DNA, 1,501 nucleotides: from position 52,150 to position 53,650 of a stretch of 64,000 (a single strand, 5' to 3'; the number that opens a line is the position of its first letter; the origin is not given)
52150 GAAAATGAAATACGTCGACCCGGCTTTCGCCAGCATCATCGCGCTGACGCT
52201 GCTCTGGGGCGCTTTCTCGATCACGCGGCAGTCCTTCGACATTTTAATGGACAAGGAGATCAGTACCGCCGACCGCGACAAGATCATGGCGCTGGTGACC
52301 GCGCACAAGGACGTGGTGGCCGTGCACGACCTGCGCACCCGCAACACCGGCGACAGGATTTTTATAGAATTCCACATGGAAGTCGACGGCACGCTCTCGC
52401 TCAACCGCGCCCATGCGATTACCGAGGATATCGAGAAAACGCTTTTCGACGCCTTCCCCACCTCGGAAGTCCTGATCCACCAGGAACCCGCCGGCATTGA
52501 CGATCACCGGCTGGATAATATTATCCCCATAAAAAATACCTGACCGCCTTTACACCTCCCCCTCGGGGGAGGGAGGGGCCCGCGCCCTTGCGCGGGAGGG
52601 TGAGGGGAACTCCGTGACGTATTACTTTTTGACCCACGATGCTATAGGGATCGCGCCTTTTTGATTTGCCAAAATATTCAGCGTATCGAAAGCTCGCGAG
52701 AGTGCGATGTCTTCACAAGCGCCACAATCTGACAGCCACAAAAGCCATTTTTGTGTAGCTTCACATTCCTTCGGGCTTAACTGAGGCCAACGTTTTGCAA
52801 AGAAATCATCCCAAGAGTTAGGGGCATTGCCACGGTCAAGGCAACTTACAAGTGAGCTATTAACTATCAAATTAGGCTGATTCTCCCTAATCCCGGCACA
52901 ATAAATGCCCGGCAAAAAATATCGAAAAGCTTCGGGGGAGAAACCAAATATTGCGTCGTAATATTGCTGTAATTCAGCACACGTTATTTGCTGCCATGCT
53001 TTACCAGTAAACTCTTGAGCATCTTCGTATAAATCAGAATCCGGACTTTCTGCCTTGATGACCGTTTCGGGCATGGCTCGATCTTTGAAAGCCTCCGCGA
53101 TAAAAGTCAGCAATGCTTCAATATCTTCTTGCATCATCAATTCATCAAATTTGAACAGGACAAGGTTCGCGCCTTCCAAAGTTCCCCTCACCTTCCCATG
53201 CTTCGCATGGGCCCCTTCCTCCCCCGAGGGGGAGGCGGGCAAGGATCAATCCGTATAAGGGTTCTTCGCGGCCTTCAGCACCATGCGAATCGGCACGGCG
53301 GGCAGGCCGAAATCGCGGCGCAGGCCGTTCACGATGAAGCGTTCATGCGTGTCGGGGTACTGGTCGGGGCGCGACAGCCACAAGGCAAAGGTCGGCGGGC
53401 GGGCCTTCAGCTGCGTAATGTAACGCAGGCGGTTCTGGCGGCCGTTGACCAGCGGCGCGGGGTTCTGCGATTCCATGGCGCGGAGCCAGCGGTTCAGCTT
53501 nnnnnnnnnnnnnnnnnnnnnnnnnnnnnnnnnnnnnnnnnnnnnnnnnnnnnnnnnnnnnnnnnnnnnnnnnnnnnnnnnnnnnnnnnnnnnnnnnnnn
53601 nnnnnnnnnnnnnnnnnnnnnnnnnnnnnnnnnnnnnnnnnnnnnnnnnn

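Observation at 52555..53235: AT-rich single-gene cassette bounded by about 55-nt inverted double-hairpin repeats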

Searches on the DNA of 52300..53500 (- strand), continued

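Call 100: search_dna_similar(query=window:53175-53241:-, collection=plasmids, mode=distant, max_evalue=0.01, max_rows=40)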
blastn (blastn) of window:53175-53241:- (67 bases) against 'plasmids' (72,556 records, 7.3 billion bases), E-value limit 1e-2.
Records with a match: 27; places in all: 61; records where one place covers at least 80% of the query: 6.
Best place of each record, by identity: 90-95% 2; 80-90% 25.
By first word of the organism name: Azospirillum 27.
By predicted mobility (MOB-suite, as given by PLSDB): non-mobilizable 20; mobilizable 6; conjugative 1.
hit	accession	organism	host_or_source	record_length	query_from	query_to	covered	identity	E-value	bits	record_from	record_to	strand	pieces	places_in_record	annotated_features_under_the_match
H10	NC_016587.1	Azospirillum lipoferum 4B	-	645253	3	58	84%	86.2%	5e-7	60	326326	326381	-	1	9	none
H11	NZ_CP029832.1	Azospirillum ramasamyi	single cell,Cow dung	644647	8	61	81%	87.7%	1e-7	62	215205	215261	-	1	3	none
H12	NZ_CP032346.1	Azospirillum brasilense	soil sample,Agricultural field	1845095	2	57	84%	83.1%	7e-5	52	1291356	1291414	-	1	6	record has no annotation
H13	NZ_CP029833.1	Azospirillum ramasamyi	single cell,Cow dung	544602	8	59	78%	89.1%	4e-8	63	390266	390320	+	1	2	rbbA: ribosome-associated ATPase/putative transporter RbbA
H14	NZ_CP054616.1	Azospirillum oryzae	cell culture,soil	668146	8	61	81%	85.7%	5e-7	59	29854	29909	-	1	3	none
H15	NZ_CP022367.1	Azospirillum sp. TSH58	single cell,paddy soils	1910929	7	60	81%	85.7%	5e-7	59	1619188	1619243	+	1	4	record has no annotation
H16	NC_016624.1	Azospirillum lipoferum 4B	-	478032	8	58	76%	88.9%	1e-7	61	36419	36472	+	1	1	YbaN family protein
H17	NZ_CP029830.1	Azospirillum ramasamyi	single cell,Cow dung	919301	8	57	75%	90.6%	4e-8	64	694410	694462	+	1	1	none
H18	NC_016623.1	Azospirillum lipoferum 4B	-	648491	8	58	76%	87.0%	6e-6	56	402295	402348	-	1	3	none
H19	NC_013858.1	Azospirillum sp. B510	-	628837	8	58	76%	87.0%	6e-6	56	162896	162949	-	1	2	none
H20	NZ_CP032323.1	Azospirillum argentinense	soil sample,Agricultural field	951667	7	61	82%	80.6%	3e-3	47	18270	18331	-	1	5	none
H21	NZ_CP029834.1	Azospirillum ramasamyi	single cell,Cow dung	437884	8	58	76%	85.2%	7e-5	52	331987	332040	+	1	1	hypothetical protein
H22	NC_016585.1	Azospirillum lipoferum 4B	-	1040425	8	58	76%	85.2%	7e-5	52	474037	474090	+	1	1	none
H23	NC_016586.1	Azospirillum lipoferum 4B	-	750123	8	58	76%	85.2%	7e-5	52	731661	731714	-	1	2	none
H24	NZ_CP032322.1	Azospirillum argentinense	soil sample,Agricultural field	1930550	8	57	75%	86.8%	2e-5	55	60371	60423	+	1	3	record has no annotation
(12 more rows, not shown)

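Call 104: search_with_rna_model(model_id=R1, sources=[L083], max_evalue=0.1)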
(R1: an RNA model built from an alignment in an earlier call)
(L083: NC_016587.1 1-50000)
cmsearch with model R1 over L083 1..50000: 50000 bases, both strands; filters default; matches with E-value up to 0.1: 11.
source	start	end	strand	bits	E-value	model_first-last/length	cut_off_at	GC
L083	10873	10940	+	41.8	3.8e-11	1-67/67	no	0.71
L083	10960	11027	-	41.7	3.9e-11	1-67/67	no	0.71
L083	18911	18978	-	41.2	5.7e-11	1-67/67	no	0.71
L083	18819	18887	+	41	6.5e-11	1-67/67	no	0.67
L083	15013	15086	-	40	1.4e-10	1-67/67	no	0.76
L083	14925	14997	+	37.9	6.5e-10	1-67/67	no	0.62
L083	7554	7608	-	22.6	4.4e-05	7-60/67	no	0.69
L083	7477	7523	+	19.3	0.00048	1-67/67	no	0.68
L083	30962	31015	+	13.7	0.028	1-67/67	no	0.74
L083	26858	26914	+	13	0.048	1-67/67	no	0.7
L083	26790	26838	-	12.8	0.055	1-67/67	no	0.67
